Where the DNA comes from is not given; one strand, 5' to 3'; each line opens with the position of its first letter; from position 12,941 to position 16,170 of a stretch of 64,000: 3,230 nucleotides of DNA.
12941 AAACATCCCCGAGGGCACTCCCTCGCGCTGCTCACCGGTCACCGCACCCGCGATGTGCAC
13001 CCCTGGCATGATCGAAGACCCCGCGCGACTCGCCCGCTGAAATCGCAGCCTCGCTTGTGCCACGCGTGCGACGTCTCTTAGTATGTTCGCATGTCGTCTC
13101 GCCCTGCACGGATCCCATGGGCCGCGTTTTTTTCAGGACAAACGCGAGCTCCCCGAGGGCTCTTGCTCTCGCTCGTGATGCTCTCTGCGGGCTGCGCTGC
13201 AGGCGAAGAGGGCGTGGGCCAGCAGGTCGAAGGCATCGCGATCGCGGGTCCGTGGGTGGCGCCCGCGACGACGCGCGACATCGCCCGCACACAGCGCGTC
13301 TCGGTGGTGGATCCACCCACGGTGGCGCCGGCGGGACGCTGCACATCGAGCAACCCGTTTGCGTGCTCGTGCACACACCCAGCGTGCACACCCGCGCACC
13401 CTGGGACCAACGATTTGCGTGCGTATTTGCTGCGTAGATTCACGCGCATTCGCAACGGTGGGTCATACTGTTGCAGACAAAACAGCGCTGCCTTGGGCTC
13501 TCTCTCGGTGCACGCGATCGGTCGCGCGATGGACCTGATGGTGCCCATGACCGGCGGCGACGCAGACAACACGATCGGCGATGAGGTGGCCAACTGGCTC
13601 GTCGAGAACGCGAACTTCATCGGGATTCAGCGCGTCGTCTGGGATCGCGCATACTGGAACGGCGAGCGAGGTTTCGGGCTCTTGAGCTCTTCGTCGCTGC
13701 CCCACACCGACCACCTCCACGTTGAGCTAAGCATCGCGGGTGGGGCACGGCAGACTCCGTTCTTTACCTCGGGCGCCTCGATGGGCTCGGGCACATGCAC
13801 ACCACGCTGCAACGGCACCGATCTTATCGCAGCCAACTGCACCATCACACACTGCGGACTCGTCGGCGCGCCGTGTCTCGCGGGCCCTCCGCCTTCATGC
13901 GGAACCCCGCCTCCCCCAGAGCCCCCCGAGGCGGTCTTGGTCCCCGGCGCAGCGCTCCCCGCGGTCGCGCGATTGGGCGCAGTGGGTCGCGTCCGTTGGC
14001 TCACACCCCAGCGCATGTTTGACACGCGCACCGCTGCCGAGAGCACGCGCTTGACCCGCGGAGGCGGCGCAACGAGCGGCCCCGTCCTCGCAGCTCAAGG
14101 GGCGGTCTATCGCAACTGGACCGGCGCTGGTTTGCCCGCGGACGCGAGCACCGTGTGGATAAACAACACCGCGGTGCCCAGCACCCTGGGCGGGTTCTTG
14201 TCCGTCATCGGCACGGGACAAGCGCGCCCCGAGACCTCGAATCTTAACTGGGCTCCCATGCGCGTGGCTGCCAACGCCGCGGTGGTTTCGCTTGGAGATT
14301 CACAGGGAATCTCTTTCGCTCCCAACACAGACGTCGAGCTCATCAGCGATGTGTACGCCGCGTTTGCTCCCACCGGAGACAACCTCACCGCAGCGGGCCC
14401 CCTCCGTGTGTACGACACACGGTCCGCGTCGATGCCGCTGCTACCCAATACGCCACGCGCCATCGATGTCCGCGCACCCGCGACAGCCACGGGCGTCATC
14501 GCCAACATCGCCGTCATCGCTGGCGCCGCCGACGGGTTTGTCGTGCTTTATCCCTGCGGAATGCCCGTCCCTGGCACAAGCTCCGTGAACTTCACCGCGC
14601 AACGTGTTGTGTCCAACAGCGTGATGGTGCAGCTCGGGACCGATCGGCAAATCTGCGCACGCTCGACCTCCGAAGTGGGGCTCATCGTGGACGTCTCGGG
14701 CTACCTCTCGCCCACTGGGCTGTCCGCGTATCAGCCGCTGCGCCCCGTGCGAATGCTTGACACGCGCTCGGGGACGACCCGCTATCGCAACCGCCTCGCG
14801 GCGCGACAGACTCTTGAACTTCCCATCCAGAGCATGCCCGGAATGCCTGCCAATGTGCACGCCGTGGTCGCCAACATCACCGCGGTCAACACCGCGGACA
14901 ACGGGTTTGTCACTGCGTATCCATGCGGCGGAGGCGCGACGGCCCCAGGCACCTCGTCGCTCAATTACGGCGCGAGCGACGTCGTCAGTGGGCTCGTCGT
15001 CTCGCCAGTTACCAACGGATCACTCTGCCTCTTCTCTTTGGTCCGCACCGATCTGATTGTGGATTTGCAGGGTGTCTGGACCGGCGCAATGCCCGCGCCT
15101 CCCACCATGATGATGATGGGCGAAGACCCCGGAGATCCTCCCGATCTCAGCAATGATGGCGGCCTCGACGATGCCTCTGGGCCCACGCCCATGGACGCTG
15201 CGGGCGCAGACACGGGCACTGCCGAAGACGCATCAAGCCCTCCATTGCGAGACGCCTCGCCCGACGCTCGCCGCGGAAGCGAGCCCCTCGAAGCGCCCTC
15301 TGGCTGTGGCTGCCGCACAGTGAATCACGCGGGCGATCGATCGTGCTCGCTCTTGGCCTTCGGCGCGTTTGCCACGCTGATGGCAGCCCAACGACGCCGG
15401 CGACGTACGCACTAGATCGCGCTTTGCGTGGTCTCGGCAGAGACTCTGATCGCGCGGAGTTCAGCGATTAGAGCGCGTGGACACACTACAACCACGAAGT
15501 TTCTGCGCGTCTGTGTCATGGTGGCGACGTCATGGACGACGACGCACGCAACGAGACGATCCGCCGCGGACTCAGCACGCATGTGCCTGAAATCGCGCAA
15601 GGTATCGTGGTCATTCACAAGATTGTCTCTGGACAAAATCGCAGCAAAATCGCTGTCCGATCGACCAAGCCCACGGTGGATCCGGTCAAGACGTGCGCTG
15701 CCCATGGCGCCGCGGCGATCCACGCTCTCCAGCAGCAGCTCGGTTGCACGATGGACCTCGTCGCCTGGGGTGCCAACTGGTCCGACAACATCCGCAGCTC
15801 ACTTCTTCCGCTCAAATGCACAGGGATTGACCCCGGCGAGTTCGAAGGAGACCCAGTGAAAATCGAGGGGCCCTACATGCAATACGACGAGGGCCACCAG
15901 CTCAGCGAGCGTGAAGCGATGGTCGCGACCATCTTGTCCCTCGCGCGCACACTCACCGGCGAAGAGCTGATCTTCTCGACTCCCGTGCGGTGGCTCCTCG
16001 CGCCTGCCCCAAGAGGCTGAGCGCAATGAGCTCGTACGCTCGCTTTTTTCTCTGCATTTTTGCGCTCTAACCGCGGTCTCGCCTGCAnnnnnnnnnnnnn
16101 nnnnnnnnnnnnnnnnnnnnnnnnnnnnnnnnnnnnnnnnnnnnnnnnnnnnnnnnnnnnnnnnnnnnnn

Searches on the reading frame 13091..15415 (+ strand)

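Call 57: search_protein_families(library=pfam, proteins=[window:13091-15415:+], max_evalue=0.001)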
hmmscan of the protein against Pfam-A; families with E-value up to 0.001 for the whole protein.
window:13091-15415:+ (774 aa): 1 family
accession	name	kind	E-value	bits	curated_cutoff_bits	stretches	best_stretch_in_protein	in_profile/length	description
PF06904.17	Extensin-like_C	-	0.00028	21.6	25.4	0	110-213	70-166/176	Extensin-like protein C-terminus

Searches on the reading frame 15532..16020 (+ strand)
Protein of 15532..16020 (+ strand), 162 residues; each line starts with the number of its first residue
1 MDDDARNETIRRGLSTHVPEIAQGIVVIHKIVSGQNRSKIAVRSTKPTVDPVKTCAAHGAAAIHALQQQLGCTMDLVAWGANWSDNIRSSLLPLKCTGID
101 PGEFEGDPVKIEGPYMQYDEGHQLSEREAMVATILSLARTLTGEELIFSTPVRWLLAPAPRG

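Call 57: search_protein_families(library=pfam, proteins=[window:15532-16020:+], max_evalue=0.001)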
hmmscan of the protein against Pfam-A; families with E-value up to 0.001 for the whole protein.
window:15532-16020:+ (162 aa): 1 family
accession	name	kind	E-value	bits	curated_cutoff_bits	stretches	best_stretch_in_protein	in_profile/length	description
PF13184.12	KH_5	-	1.5e-07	31.9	27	1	36-99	3-67/69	NusA-like KH domain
